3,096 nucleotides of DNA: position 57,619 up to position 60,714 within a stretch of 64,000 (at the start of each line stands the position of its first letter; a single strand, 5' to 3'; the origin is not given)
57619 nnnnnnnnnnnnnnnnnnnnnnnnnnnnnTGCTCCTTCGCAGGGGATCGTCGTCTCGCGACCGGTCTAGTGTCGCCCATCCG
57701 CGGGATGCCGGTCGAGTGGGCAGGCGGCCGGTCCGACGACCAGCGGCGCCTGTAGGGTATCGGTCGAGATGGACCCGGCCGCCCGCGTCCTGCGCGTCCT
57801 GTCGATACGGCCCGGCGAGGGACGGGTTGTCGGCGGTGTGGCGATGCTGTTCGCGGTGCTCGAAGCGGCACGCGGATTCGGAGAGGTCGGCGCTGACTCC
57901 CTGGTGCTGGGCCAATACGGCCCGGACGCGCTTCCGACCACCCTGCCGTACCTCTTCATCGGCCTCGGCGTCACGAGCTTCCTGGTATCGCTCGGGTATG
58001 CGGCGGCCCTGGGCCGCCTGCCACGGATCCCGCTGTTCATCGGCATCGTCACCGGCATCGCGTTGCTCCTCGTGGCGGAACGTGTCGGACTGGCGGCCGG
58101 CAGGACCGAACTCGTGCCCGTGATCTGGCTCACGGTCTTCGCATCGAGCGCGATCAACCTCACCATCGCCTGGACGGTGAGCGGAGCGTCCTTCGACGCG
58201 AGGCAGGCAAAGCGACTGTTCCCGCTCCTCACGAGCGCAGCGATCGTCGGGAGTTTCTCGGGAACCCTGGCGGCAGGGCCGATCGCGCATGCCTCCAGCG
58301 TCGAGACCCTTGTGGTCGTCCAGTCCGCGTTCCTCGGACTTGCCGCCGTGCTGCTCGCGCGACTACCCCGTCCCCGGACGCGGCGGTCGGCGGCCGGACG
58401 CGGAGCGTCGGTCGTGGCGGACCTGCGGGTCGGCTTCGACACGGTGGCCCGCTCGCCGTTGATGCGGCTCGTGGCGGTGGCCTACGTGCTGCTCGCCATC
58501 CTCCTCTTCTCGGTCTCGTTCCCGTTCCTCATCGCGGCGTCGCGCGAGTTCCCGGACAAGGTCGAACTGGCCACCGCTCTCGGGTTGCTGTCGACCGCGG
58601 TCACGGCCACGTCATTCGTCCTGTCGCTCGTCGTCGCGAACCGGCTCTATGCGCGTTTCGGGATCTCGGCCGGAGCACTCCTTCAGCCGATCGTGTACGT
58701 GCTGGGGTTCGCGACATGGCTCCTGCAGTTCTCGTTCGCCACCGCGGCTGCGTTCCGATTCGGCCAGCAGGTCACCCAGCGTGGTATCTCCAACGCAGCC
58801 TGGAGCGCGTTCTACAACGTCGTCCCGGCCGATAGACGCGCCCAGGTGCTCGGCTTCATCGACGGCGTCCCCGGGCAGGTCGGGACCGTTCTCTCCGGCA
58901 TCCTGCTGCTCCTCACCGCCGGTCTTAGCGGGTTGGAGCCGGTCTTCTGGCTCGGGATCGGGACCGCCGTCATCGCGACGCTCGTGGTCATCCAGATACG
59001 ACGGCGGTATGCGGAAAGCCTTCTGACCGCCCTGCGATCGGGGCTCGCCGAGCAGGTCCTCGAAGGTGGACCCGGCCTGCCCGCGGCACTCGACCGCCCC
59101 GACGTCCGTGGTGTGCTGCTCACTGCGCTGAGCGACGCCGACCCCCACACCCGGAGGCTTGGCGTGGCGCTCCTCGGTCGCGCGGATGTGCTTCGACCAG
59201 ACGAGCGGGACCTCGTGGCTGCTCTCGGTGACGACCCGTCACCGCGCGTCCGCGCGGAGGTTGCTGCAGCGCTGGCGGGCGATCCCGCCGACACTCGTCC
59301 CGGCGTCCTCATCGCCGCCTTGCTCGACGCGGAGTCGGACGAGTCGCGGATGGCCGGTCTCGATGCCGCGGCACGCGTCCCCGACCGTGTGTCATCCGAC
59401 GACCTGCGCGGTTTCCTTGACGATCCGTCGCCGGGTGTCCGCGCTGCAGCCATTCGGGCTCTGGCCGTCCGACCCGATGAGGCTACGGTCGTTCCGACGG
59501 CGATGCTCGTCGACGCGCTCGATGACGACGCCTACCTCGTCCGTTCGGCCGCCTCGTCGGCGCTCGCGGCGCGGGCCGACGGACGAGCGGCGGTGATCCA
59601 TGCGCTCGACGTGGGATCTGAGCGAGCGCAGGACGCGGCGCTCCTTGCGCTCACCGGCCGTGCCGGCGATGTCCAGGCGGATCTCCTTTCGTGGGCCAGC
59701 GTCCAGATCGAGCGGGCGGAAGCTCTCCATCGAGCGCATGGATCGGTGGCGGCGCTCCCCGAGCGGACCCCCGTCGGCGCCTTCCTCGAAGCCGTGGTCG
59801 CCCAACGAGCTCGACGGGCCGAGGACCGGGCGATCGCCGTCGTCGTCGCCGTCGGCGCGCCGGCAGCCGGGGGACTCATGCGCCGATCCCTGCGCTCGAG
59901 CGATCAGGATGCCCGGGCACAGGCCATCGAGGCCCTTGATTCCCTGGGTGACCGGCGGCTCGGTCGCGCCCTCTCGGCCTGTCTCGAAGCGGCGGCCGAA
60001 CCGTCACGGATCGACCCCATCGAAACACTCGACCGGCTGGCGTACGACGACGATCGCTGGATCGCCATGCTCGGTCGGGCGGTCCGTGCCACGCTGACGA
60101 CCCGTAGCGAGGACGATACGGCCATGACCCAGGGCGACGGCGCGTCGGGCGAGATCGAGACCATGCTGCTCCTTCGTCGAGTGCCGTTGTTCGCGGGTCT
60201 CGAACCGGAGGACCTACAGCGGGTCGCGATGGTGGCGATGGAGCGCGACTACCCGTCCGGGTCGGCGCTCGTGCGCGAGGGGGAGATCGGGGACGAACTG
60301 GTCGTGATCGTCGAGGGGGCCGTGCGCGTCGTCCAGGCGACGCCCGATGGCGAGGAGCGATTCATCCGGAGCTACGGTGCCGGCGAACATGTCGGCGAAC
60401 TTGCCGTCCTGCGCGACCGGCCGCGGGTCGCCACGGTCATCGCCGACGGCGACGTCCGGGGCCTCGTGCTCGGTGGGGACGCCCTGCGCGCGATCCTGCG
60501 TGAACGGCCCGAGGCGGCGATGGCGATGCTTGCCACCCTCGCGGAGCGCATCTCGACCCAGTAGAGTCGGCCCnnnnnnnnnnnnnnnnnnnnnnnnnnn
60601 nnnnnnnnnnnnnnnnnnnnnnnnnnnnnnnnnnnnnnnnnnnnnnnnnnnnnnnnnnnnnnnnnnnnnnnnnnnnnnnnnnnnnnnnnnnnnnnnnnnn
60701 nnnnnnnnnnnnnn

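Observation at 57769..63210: Tandem cAMP module: transporter-HEAT-cNMP-binding protein immediately followed by a STAND-type adenylate cyclase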

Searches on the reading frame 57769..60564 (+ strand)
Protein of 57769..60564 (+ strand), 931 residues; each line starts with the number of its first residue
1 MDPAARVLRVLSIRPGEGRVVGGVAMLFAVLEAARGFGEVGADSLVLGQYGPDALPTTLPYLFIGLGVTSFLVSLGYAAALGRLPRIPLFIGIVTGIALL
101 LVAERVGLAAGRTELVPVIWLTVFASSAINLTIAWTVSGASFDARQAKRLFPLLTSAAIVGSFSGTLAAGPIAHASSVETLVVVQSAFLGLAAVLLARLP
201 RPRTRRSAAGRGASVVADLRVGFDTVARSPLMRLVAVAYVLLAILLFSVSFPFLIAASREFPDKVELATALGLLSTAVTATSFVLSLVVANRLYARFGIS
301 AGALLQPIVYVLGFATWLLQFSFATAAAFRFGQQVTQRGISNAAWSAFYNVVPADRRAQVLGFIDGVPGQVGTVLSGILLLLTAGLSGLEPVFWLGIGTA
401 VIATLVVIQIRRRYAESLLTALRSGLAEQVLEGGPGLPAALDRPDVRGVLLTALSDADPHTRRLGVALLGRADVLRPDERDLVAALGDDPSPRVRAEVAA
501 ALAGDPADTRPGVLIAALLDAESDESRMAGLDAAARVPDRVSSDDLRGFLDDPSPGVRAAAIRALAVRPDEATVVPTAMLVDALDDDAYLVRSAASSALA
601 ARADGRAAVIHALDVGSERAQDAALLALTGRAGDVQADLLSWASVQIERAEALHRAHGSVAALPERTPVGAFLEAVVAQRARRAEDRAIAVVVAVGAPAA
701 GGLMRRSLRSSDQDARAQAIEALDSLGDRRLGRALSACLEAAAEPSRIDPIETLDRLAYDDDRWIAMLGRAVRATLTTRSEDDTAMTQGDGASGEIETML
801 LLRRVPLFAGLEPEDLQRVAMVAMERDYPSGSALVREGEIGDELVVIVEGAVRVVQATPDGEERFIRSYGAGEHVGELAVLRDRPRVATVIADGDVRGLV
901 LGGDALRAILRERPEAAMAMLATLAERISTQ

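Call 6: search_protein_families(library=pfam, proteins=[window:57769-60564:+], max_evalue=0.01)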
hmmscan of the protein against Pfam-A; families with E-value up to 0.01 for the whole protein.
window:57769-60564:+ (931 aa): 3 families
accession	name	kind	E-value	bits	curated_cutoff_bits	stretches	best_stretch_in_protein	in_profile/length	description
PF00027.35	cNMP_binding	-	6.6e-21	74.5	27.5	1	826-912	2-88/89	Cyclic nucleotide-binding domain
PF13646.12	HEAT_2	-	7.8e-13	49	27.7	2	514-600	4-88/88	HEAT repeats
PF02985.28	HEAT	-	9.4e-08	32.1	23.5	0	549-566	8-25/31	HEAT repeat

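Call 7: search_protein_families(library=ncbifam, proteins=[window:57769-60564:+], max_evalue=0.01)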
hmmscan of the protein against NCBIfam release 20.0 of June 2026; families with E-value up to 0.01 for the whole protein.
window:57769-60564:+ (931 aa): 7 families
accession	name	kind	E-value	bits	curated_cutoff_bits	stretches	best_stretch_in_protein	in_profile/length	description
NF058543.1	ActPatMycb56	equivalog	2.9e-14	52.7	460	1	807-928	3-122/317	acetyltransferase Pat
NF041163.2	encap_f2b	equivalog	2.7e-09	36.7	400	1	775-919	47-192/450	family 2B encapsulin nanocompartment shell protein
TIGR03896.1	cyc_nuc_ocin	subfamily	4.7e-09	36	161.05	1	819-931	4-120/317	bacteriocin-type transport-associated protein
NF008732.0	PRK11753.1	equivalog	1.8e-08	34.1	266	1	815-929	15-130/214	cAMP-activated global transcriptional regulator CRP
NF006901.0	PRK09392.1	equivalog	4.8e-08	32.6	211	1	802-926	9-132/236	transcriptional activator FtrB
NF050815.1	TransActFtrBCaul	equivalog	8.1e-06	25.3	300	1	799-922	8-130/251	transcriptional activator FtrB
TIGR00769.1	AAA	superfamily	0.0052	15.8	387.2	1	223-319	257-352/472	NTP/NDP exchange transporter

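Call 10: find_homologous_proteins(query=window:57769-60564:+, max_evalue=0.00001)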
Query window:57769-60564:+ (931 aa): 639 proteins with E <= 0.00001 among 8000 candidates; the best 120 are listed.
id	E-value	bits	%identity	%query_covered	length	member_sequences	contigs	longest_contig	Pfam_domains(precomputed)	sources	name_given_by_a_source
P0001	0.0e+0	1405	74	100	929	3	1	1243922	PF02985.29,PF00027.36,PF13646.13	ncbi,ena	-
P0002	0.0e+0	1390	74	100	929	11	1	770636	PF02985.29,PF00027.36,PF13646.13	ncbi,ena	-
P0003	0.0e+0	1381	73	100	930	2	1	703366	PF03752.19,PF02985.29,PF00027.36,PF13646.13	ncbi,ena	-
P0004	0.0e+0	1373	73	100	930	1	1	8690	PF02985.29,PF00027.36,PF13646.13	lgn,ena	-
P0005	0.0e+0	1356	72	100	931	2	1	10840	PF02985.29,PF00027.36,PF13646.13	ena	-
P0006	0.0e+0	1329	71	100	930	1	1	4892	PF00027.36,PF13646.13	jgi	jgi:hypothetical protein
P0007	0.0e+0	1272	69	100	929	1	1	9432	PF00027.36,PF13646.13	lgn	-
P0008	0.0e+0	1272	68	100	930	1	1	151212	PF02985.29,PF00027.36,PF13646.13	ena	-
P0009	0.0e+0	1272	68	100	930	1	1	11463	PF02985.29,PF00027.36,PF13646.13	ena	-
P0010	0.0e+0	1263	68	99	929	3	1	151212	PF00027.36,PF13646.13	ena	-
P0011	0.0e+0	1246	68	100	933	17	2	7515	PF02985.29,PF00027.36,PF13646.13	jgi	jgi:HEAT repeat protein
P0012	0.0e+0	1244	68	100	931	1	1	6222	PF02985.29,PF00027.36,PF13646.13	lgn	-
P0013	0.0e+0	1243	68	100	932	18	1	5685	PF02985.29,PF00027.36,PF13646.13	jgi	jgi:HEAT repeat protein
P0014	0.0e+0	1228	67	100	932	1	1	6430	PF00027.36,PF13646.13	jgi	jgi:HEAT repeat protein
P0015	0.0e+0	1225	99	65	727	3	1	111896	PF02985.29,PF13646.13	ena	-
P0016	0.0e+0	1194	65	100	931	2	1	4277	PF00027.36,PF13646.13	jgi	jgi:HEAT repeat protein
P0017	0.0e+0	1194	64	99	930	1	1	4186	PF00027.36,PF13646.13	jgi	-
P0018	0.0e+0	1189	64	100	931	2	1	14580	PF00027.36,PF13646.13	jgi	jgi:Cyclic nucleotide-binding domain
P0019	0.0e+0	1180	64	100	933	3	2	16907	PF00027.36,PF13646.13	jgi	jgi:Cyclic nucleotide-binding domain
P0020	0.0e+0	1175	64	99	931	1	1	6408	PF00027.36,PF13646.13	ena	-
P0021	0.0e+0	1174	64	100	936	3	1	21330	PF00027.36,PF13646.13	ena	-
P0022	0.0e+0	1173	64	99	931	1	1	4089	PF00027.36,PF13646.13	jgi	jgi:hypothetical protein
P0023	0.0e+0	1171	64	100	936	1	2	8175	PF00027.36,PF13646.13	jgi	jgi:cyclic nucleotide-binding protein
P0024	0.0e+0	1169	64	100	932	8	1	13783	PF00027.36,PF13646.13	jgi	-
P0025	0.0e+0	1168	63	99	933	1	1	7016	PF00027.36,PF13646.13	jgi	-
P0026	0.0e+0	1163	63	99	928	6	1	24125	PF00027.36,PF13646.13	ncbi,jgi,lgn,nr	ncbi:MAG TPA: cyclic nucleotide-binding domain-containing protein [Candidatus Limnocylindrales bacte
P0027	0.0e+0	1157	63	99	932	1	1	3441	PF00027.36,PF13646.13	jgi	jgi:HEAT repeat protein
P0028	0.0e+0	1150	62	99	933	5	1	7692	PF00027.36,PF13646.13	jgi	jgi:HEAT repeat protein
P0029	0.0e+0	1146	62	99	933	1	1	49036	PF00027.36,PF13646.13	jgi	jgi:HEAT repeat protein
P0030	0.0e+0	1137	64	99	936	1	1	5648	PF00027.36,PF13646.13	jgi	jgi:Cyclic nucleotide-binding domain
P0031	0.0e+0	1133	63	98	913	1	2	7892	PF00027.36,PF13646.13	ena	-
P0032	0.0e+0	1123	63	100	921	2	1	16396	PF00027.36,PF13646.13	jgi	jgi:HEAT repeat protein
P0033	0.0e+0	1111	63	100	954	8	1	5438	PF02985.29,PF00027.36,PF13646.13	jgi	jgi:hypothetical protein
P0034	0.0e+0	1103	62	100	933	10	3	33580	PF00027.36,PF13646.13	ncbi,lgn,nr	ncbi:MAG TPA: cyclic nucleotide-binding domain-containing protein [Candidatus Limnocylindrales bacte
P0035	0.0e+0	1083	61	100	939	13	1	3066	PF02985.29,PF00027.36,PF13646.13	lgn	-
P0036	0.0e+0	1082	62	99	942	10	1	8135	PF00027.36,PF13646.13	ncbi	-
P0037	0.0e+0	1071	68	87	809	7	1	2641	PF02985.29,PF00027.36,PF13646.13,PF07690.22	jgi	jgi:hypothetical protein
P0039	0.0e+0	1040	59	100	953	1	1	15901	PF02985.29,PF00027.36,PF13646.13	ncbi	-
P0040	5.7e-273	926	63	80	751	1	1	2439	PF02985.29,PF00027.36,PF13646.13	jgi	-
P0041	1.1e-270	919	62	79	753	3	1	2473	PF00027.36,PF13646.13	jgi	jgi:hypothetical protein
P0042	3.0e-267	907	64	80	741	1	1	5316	PF02985.29,PF00027.36,PF13646.13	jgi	-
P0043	3.6e-267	907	52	100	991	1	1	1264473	PF02985.29,PF13513.13,PF00027.36,PF13646.13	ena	-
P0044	2.2e-262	891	55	100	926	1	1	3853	PF02985.29,PF13513.13,PF00027.36,PF13646.13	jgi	jgi:HEAT repeat protein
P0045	4.5e-262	890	50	100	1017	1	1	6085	PF02985.29,PF13513.13,PF00027.36,PF13646.13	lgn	-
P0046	4.9e-262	890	53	99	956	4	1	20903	PF02985.29,PF13513.13,PF00027.36,PF13646.13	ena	-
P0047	3.2e-261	887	52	99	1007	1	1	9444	PF02985.29,PF00027.36,PF13646.13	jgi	jgi:HEAT repeat protein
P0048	5.3e-261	887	54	100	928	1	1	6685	PF02985.29,PF00027.36,PF13646.13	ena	-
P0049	3.0e-260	884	54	63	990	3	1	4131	PF02985.29,PF00027.36,PF13646.13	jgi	jgi:HEAT repeat protein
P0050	1.1e-259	882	49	99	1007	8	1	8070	PF02985.29,PF13513.13,PF00027.36,PF13646.13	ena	-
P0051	1.9e-258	878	53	100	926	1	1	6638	PF02985.29,PF00027.36,PF13646.13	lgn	-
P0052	2.1e-258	878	53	99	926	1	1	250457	PF02985.29,PF00027.36,PF13646.13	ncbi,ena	-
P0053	3.2e-258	877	53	100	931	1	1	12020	PF02985.29,PF00027.36,PF13646.13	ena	-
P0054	3.7e-258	877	48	99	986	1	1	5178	PF02985.29,PF00027.36,PF13646.13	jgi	-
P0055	1.4e-256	872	55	99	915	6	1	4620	PF02985.29,PF00027.36,PF13646.13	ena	-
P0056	1.5e-256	872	58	51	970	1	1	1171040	PF02985.29,PF13513.13,PF00027.36,PF13646.13,PF07690.22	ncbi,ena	-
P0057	1.6e-256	872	54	99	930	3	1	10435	PF02985.29,PF00027.36,PF13646.13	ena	-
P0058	2.9e-256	871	53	100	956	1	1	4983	PF02985.29,PF13513.13,PF00027.36,PF13646.13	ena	-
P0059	7.2e-256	870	49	100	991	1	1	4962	PF12717.14,PF02985.29,PF00027.36,PF13646.13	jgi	jgi:HEAT repeat protein/ATP/ADP translocase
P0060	7.4e-256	870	52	100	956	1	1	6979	PF00514.30,PF02985.29,PF13513.13,PF00027.36,PF13646.13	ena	-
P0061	9.3e-256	869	50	98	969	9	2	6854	PF00514.30,PF02985.29,PF13513.13,PF00027.36,PF13646.13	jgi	jgi:HEAT repeat protein/ATP/ADP translocase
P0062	3.0e-255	868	65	75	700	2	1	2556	PF02985.29,PF00027.36,PF13646.13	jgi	jgi:HEAT repeat protein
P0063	9.8e-255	866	53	99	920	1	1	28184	PF02985.29,PF00027.36,PF13646.13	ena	-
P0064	1.0e-254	866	53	99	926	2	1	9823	PF02985.29,PF00027.36,PF13646.13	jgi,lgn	jgi:HEAT repeat protein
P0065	1.4e-254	865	51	98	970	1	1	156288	PF02985.29,PF13513.13,PF00027.36,PF13646.13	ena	-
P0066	1.7e-254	865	50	99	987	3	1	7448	PF02985.29,PF13513.13,PF00027.36,PF13646.13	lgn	-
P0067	2.5e-254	865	47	99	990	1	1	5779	PF02985.29,PF13513.13,PF00027.36,PF13646.13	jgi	jgi:HEAT repeat protein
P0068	2.7e-254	864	52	100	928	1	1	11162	PF02985.29,PF13513.13,PF00027.36,PF13646.13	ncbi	-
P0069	1.6e-253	862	53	99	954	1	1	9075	PF12717.14,PF02985.29,PF27207.1,PF13513.13,PF00027.36,PF13646.13,PF23227.2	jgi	jgi:HEAT repeat protein/ATP/ADP translocase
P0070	2.3e-253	861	53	99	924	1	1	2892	PF02985.29,PF13513.13,PF00027.36,PF13646.13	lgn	-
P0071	4.2e-253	861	54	59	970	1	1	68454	PF02985.29,PF13513.13,PF00027.36,PF13646.13,PF07690.22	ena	-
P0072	7.4e-253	860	53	100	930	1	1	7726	PF02985.29,PF13513.13,PF00027.36,PF13646.13,PF12765.14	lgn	-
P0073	7.4e-253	860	51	99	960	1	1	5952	PF02985.29,PF13513.13,PF00027.36,PF13646.13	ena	-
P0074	1.5e-252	859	52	63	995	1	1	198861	PF02985.29,PF00027.36,PF01602.27,PF13646.13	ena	-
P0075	1.8e-252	858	54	59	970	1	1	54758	PF02985.29,PF00027.36,PF13646.13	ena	-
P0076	3.8e-252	857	49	99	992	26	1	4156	PF02985.29,PF13513.13,PF00027.36,PF13646.13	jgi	jgi:HEAT repeat protein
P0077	9.6e-252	856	54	99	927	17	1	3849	PF02985.29,PF13513.13,PF00027.36,PF13646.13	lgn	-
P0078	1.0e-251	856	51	99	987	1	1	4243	PF02985.29,PF27207.1,PF13513.13,PF00027.36,PF13646.13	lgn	-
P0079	2.0e-251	855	52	99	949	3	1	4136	PF12717.14,PF02985.29,PF00027.36,PF13646.13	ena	-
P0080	2.0e-251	855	51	99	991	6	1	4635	PF02985.29,PF00027.36,PF13646.13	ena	-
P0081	3.2e-251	854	53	100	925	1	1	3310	PF02985.29,PF00027.36,PF13646.13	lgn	-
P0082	3.3e-251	854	52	99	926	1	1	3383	PF02985.29,PF00027.36,PF13646.13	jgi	jgi:HEAT repeat protein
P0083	5.9e-251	853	49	99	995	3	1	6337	PF02985.29,PF00027.36,PF13646.13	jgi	jgi:HEAT repeat protein/ATP/ADP translocase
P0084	7.0e-251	853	52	100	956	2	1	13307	PF02985.29,PF13513.13,PF00027.36,PF13646.13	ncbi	-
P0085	1.1e-250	853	51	99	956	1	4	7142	PF02985.29,PF03219.21,PF13513.13,PF00027.36,PF13646.13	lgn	-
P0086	1.4e-250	852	52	99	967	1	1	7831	PF02985.29,PF13513.13,PF00027.36,PF13646.13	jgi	jgi:HEAT repeat protein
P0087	2.3e-250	851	52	100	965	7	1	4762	PF02985.29,PF13513.13,PF00027.36,PF13646.13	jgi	jgi:HEAT repeat protein/ATP/ADP translocase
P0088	3.0e-250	851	53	99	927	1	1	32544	PF02985.29,PF00027.36,PF13646.13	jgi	jgi:HEAT repeat protein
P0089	4.2e-250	851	52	99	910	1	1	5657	PF02985.29,PF13513.13,PF00027.36,PF13646.13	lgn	-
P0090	8.1e-250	850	52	100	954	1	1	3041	PF02985.29,PF13513.13,PF00027.36,PF13646.13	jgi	jgi:HEAT repeat protein/ATP/ADP translocase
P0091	9.5e-250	849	52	99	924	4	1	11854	PF02985.29,PF13513.13,PF00027.36,PF13646.13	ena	-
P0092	1.4e-249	849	53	99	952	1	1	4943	PF12717.14,PF00514.30,PF02985.29,PF13513.13,PF00027.36,PF13646.13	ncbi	ncbi:MAG: Npt1/Npt2 family nucleotide transporter [Candidatus Limnocylindrales bacterium]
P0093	3.3e-249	848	52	100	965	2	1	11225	PF12717.14,PF02985.29,PF13513.13,PF00027.36,PF13646.13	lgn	-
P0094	5.0e-249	847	52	99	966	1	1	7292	PF12717.14,PF02985.29,PF13513.13,PF00027.36,PF13646.13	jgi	jgi:HEAT repeat protein/ATP/ADP translocase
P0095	8.2e-249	846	52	99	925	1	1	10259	PF02985.29,PF13513.13,PF00027.36,PF13646.13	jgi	jgi:HEAT repeat protein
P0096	2.4e-248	845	53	100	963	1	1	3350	PF02985.29,PF13513.13,PF00027.36,PF13646.13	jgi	-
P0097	3.3e-248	844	52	99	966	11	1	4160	PF12717.14,PF02985.29,PF00027.36,PF13646.13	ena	-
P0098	4.3e-248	844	52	99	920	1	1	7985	PF02985.29,PF00027.36,PF13646.13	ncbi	-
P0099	6.6e-248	843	52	100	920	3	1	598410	PF02985.29,PF00027.36,PF13646.13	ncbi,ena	-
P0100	8.2e-248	843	47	71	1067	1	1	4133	PF02985.29,PF13513.13,PF00027.36,PF13646.13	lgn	-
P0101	8.2e-248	843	47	99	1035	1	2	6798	PF02985.29,PF13513.13,PF00027.36,PF01602.27,PF13646.13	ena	-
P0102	9.1e-248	843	49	99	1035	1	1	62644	PF02985.29,PF13513.13,PF00027.36,PF01602.27,PF13646.13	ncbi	-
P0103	1.0e-247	843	50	99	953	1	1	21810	PF02985.29,PF13513.13,PF00027.36,PF13646.13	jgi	jgi:HEAT repeat protein/ATP/ADP translocase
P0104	1.4e-247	842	52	99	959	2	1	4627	PF12717.14,PF02985.29,PF13513.13,PF00027.36,PF13646.13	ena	-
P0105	2.6e-247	841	51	99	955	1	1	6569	PF12717.14,PF02985.29,PF13513.13,PF00027.36,PF01602.27,PF13646.13,PF23227.2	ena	-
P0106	3.0e-247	841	51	99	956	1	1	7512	PF02985.29,PF00027.36,PF13646.13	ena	-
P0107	7.5e-247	840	50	99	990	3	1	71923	PF02985.29,PF00027.36,PF13646.13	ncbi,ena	-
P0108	1.4e-246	839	52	99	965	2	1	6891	PF02985.29,PF03219.21,PF13513.13,PF00027.36,PF13646.13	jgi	-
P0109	3.0e-246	838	51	99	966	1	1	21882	PF12717.14,PF02985.29,PF13513.13,PF00027.36,PF13646.13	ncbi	ncbi:MAG TPA: HEAT repeat domain-containing protein [Candidatus Limnocylindrales bacterium]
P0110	3.1e-246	838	50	99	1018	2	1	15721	PF12717.14,PF02985.29,PF00027.36,PF13646.13,PF23227.2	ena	-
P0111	3.4e-246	838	52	99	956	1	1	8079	PF12717.14,PF02985.29,PF13513.13,PF00027.36,PF13646.13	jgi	jgi:HEAT repeat protein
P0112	6.2e-246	837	52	100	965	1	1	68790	PF02985.29,PF13513.13,PF00027.36,PF13646.13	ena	-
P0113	7.7e-246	836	48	70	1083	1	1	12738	PF02985.29,PF13513.13,PF00027.36,PF01602.27,PF13646.13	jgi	jgi:HEAT repeat protein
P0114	1.3e-245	836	52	99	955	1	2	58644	PF02985.29,PF13513.13,PF00027.36,PF13646.13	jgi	-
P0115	1.5e-245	836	47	70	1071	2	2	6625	PF02985.29,PF13513.13,PF00027.36,PF01602.27,PF13646.13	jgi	jgi:HEAT repeat protein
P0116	1.6e-245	835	48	100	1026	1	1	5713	PF02985.29,PF13513.13,PF00027.36,PF13646.13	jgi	jgi:HEAT repeat protein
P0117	1.8e-245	835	50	98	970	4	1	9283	PF02985.29,PF00027.36,PF13646.13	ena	-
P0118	4.1e-245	834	50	65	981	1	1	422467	PF02985.29,PF00027.36,PF13646.13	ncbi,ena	-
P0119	4.9e-245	834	50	99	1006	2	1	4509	PF02985.29,PF00027.36,PF13646.13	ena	-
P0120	4.9e-245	834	51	100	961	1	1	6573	PF02985.29,PF00027.36,PF13646.13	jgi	jgi:ATP/ADP translocase/HEAT repeat protein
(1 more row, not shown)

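Call 13: find_encoding_contigs(protein=P0001, flank=8000, max_places=2)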
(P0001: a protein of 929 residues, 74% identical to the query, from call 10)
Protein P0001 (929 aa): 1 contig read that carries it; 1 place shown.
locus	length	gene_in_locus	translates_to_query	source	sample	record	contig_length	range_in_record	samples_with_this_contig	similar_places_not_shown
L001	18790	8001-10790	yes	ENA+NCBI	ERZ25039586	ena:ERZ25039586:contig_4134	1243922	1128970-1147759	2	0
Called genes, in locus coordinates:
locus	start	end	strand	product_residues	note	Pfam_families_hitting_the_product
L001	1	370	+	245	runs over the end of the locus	PF04203:Sortase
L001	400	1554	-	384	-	PF02771:Acyl-CoA_dh_N, PF02770:Acyl-CoA_dh_M, PF00441:Acyl-CoA_dh_1, PF08028:Acyl-CoA_dh_2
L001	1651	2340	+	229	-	PF12840:HTH_20 (weak)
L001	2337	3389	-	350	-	PF00962:A_deaminase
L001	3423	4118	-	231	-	-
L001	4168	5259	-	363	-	PF16881:LIAS_N, PF04055:Radical_SAM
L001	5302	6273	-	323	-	PF01073:3Beta_HSD, PF01370:Epimerase, PF04321:RmlD_sub_bind, PF05368:NmrA, PF07993:NAD_binding_4 (faint), PF13460:NAD_binding_10, PF16363:GDP_Man_Dehyd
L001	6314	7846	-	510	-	PF00364:Biotin_lipoyl, PF02817:E3_binding, PF00198:2-oxoacid_dh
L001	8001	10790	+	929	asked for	PF02985:HEAT (faint), PF13646:HEAT_2 (weak), PF00027:cNMP_binding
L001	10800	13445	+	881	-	PF00211:Guanylate_cyc (weak), PF13191:AAA_16 (weak), PF13481:AAA_25 (weak), PF25872:HTH_77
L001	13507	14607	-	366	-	PF00930:DPPIV_N (faint), PF07676:PD40 (faint), PF26550:Tricorn_2nd (weak), PF26549:Tricorn_N (weak)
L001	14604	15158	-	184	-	PF04542:Sigma70_r2, PF08281:Sigma70_r4_2, PF04545:Sigma70_r4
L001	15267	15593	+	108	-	-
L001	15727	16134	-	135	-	-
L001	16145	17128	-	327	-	PF02779:Transket_pyr, PF02780:Transketolase_C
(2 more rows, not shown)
